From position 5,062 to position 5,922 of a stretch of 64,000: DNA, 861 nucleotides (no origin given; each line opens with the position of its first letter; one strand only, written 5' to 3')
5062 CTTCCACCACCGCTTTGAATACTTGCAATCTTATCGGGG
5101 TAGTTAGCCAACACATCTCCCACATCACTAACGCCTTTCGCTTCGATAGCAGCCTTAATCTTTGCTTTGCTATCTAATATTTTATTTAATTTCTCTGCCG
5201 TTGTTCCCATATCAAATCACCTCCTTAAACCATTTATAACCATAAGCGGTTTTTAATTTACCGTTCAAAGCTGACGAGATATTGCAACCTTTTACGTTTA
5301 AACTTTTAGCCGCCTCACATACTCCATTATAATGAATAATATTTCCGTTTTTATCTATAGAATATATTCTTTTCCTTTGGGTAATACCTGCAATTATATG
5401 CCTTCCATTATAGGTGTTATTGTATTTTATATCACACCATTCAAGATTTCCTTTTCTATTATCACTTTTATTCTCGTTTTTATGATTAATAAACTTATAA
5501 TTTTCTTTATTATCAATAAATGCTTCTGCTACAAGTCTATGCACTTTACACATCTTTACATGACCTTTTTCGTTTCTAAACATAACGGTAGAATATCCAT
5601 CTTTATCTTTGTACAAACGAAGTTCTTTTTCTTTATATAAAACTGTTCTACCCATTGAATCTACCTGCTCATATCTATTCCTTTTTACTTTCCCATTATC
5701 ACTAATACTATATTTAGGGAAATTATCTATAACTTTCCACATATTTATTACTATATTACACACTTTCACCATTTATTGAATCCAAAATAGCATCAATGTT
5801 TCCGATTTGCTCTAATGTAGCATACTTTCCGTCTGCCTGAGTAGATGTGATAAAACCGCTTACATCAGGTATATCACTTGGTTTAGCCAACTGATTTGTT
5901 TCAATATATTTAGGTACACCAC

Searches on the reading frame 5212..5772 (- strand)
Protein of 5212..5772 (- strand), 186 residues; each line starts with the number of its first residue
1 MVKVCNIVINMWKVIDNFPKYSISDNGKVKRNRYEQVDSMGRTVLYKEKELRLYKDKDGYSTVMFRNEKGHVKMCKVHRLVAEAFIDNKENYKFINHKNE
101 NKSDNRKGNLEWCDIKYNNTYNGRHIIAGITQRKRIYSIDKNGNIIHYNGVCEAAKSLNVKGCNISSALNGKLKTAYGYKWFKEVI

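Call 58: search_protein_families(library=pfam, proteins=[window:5212-5772:-], max_evalue=0.01)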
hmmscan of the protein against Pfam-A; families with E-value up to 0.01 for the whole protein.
window:5212-5772:- (186 aa): 4 families
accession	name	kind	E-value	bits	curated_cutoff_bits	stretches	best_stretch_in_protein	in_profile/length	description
PF22083.2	I-HmuI_NUMOD-like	-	6.3e-09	35.7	27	1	137-180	1-44/46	DNA endonuclease I-HmuI-like, NUMOD-like domain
PF07463.16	NUMOD4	-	3.8e-07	30.7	23.4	1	12-66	3-49/49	NUMOD4 motif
PF13392.12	HNH_3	-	2.1e-06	27.7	24.8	1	76-119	2-45/46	HNH endonuclease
PF25693.1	Phage_Y01A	-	0.00026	21.9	27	0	54-96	6-46/92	Bacteriophage T4-like Y01A protein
